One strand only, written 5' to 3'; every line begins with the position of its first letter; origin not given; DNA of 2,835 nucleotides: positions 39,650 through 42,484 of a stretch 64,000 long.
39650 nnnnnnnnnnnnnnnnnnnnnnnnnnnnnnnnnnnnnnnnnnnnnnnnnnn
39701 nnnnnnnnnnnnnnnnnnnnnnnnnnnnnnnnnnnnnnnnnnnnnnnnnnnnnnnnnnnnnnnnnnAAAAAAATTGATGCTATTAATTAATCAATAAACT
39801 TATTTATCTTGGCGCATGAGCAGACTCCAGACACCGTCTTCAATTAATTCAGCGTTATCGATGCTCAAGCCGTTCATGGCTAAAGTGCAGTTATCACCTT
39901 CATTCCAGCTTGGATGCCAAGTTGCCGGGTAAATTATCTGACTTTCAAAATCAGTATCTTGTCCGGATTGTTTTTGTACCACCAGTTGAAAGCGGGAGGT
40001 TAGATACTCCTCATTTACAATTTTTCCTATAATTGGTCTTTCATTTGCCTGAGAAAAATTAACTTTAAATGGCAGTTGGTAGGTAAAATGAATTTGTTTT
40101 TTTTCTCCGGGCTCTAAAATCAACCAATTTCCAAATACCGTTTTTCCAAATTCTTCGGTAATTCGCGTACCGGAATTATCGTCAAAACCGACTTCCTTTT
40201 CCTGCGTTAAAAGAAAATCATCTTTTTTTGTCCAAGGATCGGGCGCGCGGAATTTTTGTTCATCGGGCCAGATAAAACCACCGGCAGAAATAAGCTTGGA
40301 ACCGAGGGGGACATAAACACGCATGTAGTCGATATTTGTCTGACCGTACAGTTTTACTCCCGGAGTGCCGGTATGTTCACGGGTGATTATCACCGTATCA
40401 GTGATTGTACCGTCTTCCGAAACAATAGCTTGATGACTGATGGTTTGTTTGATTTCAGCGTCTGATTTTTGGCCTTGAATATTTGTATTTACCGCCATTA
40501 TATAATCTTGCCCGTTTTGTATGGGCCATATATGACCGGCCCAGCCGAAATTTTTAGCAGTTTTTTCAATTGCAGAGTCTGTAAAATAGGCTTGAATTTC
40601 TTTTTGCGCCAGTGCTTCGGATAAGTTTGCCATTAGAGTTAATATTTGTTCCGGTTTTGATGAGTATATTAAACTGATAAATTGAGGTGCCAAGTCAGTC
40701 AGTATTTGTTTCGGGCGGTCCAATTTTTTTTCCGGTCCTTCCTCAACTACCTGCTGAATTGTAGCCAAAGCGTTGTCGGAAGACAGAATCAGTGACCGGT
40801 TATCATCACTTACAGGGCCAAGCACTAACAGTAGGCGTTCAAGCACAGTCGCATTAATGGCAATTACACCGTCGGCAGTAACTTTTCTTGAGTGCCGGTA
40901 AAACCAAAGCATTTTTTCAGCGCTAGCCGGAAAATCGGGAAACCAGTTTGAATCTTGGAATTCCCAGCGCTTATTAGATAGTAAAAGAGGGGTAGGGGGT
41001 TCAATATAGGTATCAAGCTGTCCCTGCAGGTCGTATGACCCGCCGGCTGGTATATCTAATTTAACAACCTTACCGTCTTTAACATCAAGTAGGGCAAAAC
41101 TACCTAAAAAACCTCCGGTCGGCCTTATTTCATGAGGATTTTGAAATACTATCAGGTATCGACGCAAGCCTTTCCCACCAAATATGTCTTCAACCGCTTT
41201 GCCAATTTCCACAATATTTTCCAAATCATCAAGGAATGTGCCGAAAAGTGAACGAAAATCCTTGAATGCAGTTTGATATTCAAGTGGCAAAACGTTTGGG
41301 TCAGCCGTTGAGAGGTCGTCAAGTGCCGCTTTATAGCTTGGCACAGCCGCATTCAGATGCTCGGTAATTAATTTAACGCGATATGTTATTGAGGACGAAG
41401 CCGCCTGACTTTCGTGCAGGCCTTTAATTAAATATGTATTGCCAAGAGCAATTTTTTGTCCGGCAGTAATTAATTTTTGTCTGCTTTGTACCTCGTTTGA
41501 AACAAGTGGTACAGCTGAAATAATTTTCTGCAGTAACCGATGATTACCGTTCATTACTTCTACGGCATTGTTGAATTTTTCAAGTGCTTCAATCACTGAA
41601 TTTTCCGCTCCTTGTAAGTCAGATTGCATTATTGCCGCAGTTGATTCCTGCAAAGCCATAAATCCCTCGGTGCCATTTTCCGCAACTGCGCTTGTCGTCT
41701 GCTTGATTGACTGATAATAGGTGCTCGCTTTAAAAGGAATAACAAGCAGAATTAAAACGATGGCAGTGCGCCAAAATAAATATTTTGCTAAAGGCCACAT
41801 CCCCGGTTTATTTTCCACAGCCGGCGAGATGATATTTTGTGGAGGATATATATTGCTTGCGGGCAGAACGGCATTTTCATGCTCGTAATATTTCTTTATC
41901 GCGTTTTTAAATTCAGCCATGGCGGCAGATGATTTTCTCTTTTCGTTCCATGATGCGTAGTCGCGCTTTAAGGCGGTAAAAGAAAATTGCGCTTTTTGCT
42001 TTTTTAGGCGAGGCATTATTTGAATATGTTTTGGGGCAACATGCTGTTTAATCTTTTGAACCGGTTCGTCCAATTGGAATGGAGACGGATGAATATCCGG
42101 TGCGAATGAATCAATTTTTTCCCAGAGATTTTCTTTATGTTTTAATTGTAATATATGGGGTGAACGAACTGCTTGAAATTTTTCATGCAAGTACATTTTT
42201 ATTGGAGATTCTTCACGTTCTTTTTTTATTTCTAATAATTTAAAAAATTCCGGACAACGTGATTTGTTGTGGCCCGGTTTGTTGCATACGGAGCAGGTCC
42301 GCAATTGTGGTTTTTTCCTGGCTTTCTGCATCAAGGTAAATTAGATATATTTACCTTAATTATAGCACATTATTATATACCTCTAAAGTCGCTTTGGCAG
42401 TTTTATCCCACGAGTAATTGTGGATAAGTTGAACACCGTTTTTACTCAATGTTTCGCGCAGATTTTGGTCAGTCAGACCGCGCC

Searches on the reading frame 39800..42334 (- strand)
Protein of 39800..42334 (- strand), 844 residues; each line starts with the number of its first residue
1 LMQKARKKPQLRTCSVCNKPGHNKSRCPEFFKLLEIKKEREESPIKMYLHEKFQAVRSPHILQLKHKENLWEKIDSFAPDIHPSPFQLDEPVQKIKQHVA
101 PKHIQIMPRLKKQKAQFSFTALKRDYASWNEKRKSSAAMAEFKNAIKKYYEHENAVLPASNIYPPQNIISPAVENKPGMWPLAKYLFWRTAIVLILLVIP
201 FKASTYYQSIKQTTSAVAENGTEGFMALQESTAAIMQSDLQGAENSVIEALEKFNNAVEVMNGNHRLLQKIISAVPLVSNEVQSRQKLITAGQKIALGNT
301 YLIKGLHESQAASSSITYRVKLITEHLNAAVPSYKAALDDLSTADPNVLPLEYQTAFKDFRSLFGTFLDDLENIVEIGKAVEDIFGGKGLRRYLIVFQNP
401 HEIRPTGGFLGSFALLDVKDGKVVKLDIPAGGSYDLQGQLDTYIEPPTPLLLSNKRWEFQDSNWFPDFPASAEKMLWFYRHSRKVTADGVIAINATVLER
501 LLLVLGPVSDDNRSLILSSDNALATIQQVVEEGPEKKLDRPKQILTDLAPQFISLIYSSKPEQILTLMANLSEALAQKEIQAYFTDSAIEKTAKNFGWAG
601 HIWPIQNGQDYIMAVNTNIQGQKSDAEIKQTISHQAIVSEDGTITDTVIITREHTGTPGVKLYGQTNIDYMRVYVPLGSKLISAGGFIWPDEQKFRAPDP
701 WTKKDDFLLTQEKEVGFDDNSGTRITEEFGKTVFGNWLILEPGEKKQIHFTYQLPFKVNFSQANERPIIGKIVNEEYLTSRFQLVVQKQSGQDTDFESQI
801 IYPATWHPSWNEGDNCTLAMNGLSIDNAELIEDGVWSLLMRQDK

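Call 74: search_protein_families(library=pfam, proteins=[window:39800-42334:-], max_evalue=0.01)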
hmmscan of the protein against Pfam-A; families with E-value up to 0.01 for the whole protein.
window:39800-42334:- (844 aa): 1 family
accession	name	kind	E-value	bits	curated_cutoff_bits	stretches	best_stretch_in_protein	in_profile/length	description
PF13196.11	DUF4012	-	4.6e-25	89.2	28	1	389-527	2-140/144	Protein of unknown function (DUF4012)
